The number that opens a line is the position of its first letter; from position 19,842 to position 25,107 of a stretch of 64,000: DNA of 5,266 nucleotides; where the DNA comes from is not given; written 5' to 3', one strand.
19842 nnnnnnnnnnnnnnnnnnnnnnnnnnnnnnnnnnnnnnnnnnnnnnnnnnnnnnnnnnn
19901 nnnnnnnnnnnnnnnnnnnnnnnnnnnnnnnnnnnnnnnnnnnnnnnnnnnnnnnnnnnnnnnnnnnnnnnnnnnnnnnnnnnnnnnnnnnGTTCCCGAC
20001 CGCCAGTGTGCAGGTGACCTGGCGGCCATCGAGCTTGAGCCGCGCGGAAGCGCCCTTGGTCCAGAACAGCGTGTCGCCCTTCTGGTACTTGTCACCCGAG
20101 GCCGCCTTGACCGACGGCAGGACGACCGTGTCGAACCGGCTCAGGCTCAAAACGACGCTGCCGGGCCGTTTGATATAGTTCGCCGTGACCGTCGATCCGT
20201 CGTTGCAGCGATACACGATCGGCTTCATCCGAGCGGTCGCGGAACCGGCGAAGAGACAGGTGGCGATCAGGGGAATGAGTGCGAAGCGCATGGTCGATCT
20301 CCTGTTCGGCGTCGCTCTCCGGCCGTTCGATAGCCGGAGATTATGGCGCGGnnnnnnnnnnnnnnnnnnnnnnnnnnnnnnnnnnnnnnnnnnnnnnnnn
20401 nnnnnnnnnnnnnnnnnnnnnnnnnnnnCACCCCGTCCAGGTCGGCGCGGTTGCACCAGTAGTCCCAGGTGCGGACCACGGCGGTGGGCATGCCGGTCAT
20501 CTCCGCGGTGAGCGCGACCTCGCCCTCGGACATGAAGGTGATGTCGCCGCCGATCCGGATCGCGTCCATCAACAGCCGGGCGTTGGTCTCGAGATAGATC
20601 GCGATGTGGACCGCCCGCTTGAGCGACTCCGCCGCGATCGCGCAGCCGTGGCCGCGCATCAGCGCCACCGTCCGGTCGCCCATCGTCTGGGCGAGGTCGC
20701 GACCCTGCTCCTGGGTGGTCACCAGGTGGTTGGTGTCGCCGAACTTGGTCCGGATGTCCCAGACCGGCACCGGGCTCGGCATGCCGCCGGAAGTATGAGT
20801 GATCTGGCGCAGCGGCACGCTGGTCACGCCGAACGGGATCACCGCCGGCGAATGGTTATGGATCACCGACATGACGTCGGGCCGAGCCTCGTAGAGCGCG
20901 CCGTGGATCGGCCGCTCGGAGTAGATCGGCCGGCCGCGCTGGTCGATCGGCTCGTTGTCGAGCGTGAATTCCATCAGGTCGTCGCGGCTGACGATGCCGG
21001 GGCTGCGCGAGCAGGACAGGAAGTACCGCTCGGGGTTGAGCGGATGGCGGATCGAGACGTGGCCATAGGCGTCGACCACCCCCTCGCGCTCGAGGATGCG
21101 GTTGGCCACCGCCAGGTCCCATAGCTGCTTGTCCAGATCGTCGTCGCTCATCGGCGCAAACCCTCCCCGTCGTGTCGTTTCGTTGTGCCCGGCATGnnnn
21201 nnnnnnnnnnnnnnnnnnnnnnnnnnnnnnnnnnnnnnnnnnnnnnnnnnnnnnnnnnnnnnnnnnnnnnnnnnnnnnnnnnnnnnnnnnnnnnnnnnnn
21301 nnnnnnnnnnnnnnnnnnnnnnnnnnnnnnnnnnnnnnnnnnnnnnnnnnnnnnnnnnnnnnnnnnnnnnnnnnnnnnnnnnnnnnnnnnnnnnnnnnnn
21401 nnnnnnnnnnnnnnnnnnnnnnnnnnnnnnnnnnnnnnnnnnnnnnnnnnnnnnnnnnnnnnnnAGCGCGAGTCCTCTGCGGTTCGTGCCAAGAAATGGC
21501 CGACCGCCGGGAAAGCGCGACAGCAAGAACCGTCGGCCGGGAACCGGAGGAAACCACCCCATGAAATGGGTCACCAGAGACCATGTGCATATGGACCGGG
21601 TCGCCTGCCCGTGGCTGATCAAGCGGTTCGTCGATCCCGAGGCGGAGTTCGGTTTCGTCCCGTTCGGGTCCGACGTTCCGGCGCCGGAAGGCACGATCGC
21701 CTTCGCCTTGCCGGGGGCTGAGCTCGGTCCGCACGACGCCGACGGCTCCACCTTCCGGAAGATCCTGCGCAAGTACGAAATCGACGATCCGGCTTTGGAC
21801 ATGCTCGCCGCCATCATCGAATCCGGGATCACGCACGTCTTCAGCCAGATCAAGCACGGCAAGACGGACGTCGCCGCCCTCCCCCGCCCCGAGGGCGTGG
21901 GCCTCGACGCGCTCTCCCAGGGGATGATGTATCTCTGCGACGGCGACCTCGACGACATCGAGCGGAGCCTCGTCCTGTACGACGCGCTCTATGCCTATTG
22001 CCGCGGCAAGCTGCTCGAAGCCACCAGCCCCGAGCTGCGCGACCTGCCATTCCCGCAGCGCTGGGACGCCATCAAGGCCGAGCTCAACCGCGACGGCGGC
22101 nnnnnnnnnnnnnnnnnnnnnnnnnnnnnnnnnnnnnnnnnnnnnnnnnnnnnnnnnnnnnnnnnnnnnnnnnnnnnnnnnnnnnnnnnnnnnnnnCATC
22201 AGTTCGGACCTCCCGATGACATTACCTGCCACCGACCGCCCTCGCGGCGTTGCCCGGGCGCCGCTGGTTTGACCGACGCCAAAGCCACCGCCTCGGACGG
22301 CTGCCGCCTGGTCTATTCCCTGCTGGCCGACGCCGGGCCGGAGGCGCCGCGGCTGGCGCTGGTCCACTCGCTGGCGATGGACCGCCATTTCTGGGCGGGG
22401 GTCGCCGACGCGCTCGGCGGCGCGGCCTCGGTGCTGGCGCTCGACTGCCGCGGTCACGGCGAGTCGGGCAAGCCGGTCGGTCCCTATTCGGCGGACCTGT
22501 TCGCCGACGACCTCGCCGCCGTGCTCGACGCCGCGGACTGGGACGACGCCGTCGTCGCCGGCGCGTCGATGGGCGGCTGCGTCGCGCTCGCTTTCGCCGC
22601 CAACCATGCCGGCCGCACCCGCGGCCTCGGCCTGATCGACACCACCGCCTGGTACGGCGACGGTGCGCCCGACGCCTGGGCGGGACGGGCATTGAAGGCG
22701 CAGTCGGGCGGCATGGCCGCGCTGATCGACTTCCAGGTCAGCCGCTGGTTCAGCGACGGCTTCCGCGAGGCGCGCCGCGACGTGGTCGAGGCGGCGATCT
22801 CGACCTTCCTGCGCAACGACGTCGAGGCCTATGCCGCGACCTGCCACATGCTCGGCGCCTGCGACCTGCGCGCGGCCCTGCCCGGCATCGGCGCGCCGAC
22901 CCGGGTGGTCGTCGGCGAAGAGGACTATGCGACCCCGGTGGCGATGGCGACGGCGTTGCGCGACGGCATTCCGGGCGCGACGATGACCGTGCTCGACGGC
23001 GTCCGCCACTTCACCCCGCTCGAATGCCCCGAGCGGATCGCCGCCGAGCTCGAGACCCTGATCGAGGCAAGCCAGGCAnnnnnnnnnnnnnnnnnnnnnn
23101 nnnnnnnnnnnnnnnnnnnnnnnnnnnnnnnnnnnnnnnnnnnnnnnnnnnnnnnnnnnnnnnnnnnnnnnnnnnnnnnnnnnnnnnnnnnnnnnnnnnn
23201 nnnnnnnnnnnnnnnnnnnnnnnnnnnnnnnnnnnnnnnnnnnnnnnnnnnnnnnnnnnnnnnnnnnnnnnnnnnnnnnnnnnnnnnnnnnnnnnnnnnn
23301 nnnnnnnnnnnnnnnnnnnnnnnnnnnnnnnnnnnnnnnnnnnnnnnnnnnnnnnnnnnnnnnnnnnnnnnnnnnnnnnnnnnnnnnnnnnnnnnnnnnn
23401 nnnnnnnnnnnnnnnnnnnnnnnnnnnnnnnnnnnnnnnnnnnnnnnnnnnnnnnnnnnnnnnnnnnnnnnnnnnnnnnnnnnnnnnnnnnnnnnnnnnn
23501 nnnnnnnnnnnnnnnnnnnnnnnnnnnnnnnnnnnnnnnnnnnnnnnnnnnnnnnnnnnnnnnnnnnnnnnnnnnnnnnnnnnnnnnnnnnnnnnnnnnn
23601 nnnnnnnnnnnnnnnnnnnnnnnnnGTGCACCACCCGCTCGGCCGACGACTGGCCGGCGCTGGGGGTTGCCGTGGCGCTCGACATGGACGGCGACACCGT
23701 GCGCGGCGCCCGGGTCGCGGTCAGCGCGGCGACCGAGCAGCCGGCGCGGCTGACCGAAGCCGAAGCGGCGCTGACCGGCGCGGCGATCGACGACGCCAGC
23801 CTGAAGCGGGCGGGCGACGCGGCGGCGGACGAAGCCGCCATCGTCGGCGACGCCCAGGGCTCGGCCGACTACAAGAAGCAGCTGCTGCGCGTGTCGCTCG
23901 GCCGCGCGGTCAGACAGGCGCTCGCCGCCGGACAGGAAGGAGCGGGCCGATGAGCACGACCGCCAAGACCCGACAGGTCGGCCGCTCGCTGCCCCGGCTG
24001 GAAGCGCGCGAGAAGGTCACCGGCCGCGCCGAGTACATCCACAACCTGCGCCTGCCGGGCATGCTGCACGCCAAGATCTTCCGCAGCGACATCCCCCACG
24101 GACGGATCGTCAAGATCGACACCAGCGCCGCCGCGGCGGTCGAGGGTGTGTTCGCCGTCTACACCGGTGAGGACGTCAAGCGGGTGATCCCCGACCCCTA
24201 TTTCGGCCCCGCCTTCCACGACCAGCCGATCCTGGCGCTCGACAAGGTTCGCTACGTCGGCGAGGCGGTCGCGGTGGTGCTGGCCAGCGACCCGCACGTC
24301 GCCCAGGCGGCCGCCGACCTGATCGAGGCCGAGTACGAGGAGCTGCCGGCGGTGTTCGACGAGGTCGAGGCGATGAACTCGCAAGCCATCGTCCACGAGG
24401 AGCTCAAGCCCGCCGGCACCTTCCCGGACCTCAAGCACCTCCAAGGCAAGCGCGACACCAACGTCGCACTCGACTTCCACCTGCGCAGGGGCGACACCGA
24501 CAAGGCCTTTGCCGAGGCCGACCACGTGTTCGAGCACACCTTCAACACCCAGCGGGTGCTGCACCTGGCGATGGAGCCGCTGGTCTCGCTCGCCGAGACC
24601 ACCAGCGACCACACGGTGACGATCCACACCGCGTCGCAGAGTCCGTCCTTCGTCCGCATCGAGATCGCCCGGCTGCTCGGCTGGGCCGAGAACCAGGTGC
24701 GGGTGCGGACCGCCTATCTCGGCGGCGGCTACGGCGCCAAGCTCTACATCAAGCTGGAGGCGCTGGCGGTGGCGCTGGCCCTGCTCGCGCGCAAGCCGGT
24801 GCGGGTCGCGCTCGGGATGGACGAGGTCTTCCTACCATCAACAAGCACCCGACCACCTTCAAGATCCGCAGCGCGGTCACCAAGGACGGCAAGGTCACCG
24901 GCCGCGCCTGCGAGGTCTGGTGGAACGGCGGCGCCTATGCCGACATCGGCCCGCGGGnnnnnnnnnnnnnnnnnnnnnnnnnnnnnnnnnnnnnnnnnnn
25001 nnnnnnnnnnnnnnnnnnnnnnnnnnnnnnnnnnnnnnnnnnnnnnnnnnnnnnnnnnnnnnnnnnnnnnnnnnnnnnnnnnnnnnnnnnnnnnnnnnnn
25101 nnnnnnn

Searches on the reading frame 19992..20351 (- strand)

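Call 57: search_protein_families(library=pfam, proteins=[window:19992-20351:-], max_evalue=0.0001)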
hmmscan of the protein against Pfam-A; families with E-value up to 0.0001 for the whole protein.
window:19992-20351:- (120 aa): 1 family
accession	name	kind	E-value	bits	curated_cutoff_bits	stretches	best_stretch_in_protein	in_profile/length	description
PF09864.15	MliC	-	2.1e-14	53.7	22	1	47-110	1-63/67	Membrane-bound lysozyme-inhibitor of c-type lysozyme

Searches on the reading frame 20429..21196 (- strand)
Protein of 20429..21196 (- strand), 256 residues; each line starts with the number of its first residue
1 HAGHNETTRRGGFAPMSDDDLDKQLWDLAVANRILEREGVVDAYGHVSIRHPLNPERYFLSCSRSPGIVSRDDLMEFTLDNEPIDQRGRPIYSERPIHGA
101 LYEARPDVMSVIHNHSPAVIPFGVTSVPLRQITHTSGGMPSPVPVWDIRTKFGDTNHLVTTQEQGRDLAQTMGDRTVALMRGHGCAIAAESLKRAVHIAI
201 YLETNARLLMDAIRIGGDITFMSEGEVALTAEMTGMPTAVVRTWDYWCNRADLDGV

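Call 57: search_protein_families(library=pfam, proteins=[window:20429-21196:-], max_evalue=0.0001)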
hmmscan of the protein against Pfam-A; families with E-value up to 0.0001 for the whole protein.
window:20429-21196:- (256 aa): 1 family
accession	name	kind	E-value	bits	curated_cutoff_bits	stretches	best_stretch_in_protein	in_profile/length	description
PF00596.27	Aldolase_II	-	3.8e-25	89.3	22.2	1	28-208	3-181/183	Class II Aldolase and Adducin N-terminal domain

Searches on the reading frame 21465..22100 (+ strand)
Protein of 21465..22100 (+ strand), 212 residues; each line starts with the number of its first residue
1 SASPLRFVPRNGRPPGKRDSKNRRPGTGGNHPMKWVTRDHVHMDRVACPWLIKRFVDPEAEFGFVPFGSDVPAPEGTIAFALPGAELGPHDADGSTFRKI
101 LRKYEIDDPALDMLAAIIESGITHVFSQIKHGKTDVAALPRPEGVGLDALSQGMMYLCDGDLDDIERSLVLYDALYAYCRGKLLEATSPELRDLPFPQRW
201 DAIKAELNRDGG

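Call 57: search_protein_families(library=pfam, proteins=[window:21465-22100:+], max_evalue=0.0001)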
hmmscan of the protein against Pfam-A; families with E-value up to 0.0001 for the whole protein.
window:21465-22100:+ (212 aa): 1 family
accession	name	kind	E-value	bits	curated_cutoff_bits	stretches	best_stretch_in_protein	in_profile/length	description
PF09828.14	ChrB_C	-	1e-32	113.7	25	1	35-179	1-132/132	ChrB, C-terminal domain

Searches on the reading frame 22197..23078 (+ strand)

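Call 53: search_protein_families(library=pfam, proteins=[window:22197-23078:+], max_evalue=0.001)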
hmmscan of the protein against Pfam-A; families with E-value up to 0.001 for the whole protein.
window:22197-23078:+ (294 aa): 4 families
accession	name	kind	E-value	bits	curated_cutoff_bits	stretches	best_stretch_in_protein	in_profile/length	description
PF00561.26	Abhydrolase_1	-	1.5e-18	67.8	25.8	1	52-274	2-241/245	alpha/beta hydrolase fold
PF12697.13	Abhydrolase_6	-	8.1e-18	66.3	26.3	1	55-283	3-216/217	Alpha/beta hydrolase family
PF12146.15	Hydrolase_4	-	6.9e-14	52.2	27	1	54-276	8-237/239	Serine aminopeptidase, S33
PF03096.20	Ndr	-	0.00031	20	23.3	1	98-205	81-190/283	Ndr family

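Call 55: search_protein_families(library=ncbifam, proteins=[window:22269-23078:+], max_evalue=0.00001)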
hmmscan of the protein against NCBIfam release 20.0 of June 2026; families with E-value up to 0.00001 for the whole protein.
window:22269-23078:+ (270 aa): 27 families (the best 25 are shown)
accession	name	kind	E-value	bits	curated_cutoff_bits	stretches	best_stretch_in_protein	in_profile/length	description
NF051488.1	bifunc_PcaDC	exception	8.3e-60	202.9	390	1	24-267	10-252/375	bifunctional 3-oxoadipate enol-lactonase/4-carboxymuconolactone decarboxylase PcaDC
TIGR02427.1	protocat_pcaD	equivalog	3.1e-59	200.4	255.85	1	21-262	8-247/251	3-oxoadipate enol-lactonase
NF051487.1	bifunc_PcaCD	exception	2.2e-53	181.9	430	1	13-266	157-412/413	bifunctional 4-carboxymuconolactone decarboxylase/3-oxoadipate enol-lactonase PcaCD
NF011457.0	PRK14875.1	equivalog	2e-24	86.3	307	1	22-266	127-370/372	acetoin dehydrogenase dihydrolipoyllysine-residue acetyltransferase subunit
TIGR01738.1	bioH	equivalog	1.2e-17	64.4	206.95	1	27-264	5-244/245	pimeloyl-ACP methyl ester esterase BioH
NF004514.1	PRK05855.1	equivalog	1.7e-14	53.3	455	1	6-95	4-93/578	SDR family oxidoreductase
TIGR03056.1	bchO_mg_che_rel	equivalog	4.1e-14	52.2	172.55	1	20-120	21-123/278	alpha/beta fold hydrolase BchO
NF050089.1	i_nPHAscl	equivalog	4.7e-14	52.1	300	1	28-130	20-122/288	intracellular short-chain-length polyhydroxyalkanoate depolymerase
TIGR03611.1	RutD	equivalog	2.2e-13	50.2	238.5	1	16-261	3-251/258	pyrimidine utilization protein D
TIGR03695.1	menH_SHCHC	equivalog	4.5e-13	49.2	208.55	1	27-122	3-101/252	2-succinyl-6-hydroxy-2,4-cyclohexadiene-1-carboxylate synthase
NF052610.1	macro_16_ester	equivalog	2.6e-11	43.4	420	1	72-129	74-131/281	alpha/beta fold macrolide esterase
NF002938.0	PRK03592.1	equivalog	6.6e-11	42.1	241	1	27-126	31-130/298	haloalkane dehalogenase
NF053683.1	esterase_mleBRB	exception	4e-09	36.5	585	0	56-128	55-130/280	BRB family alpha/beta fold macrolide esterase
NF002873.0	PRK03204.1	equivalog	1e-08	34.9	466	1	26-259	34-279/286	haloalkane dehalogenase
NF033124.1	estX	equivalog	2.2e-08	33.6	600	1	69-249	70-263/280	macrolide esterase EstX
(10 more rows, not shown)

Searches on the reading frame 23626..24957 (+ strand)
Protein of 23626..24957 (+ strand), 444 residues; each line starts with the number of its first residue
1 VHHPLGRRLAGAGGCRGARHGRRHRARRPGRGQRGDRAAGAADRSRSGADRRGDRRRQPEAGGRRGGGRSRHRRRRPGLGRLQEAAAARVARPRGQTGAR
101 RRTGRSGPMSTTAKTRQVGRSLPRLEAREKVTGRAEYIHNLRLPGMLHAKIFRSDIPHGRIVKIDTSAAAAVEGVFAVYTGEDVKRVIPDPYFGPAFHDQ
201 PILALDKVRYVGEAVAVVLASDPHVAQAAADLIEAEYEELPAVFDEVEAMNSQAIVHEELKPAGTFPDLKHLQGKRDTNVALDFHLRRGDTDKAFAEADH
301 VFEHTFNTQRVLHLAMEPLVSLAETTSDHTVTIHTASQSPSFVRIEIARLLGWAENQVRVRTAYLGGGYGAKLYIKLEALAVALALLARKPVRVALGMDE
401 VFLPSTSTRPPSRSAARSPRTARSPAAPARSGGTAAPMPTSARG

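Call 55: search_protein_families(library=ncbifam, proteins=[window:23626-24957:+], max_evalue=0.00001)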
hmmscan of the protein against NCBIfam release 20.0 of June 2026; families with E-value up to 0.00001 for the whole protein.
window:23626-24957:+ (444 aa): 13 families
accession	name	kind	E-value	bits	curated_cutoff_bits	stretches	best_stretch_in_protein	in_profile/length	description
TIGR03194.1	4hydrxCoA_A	equivalog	4.2e-59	200.7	994.55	1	122-404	1-267/746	4-hydroxybenzoyl-CoA reductase subunit alpha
NF041018.1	glyceraldDH_alpha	equivalog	1.7e-54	185.4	790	1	117-393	2-269/741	glyceraldehyde dehydrogenase subunit alpha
NF043082.1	XdhA_XDHase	equivalog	3.4e-51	174.3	780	1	118-413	1-288/758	xanthine dehydrogenase subunit XdhA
NF007426.0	PRK09970.1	equivalog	1.6e-49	168.7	916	1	116-409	4-287/761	xanthine dehydrogenase molybdenum-binding subunit XdhA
TIGR03196.1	pucD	equivalog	2.5e-47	161.8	783.65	1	119-413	4-274/763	xanthine dehydrogenase subunit D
TIGR03311.1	Se_dep_XDH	equivalog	1.1e-40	139.5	830.45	1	115-401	159-426/848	selenium-dependent xanthine dehydrogenase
NF041671.1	peri_hyde_PaoC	equivalog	2.2e-40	138.8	1180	1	113-402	13-279/735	aldehyde oxidoreductase molybdenum-binding subunit PaoC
NF045668.1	pterin_aldehy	equivalog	1.5e-38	132.5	1100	1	112-401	169-452/905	molybdopterin-dependent aldehyde oxidoreductase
TIGR02965.1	xanthine_xdhB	equivalog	2.5e-38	131.8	849.5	2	120-259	3-141/758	xanthine dehydrogenase molybdopterin binding subunit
TIGR02416.1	CO_dehy_Mo_lg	equivalog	3.2e-38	131.4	991.15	1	131-393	6-268/770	aerobic carbon-monoxide dehydrogenase large subunit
NF040766.1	CODH_aero_grp5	exception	1.6e-33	115.9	950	1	115-406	2-286/785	aerobic carbon-monoxide dehydrogenase large subunit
TIGR03313.1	Se_sel_red_Mo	hypoth_equivalog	1.5e-32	112.3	1101.9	1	115-407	165-479/951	molybdopterin-dependent oxidoreductase Mo/Fe-S-binding subunit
TIGR02969.1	mam_aldehyde_ox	subfamily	1.3e-11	42.7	1912.3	1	117-393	575-822/1330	aldehyde oxidase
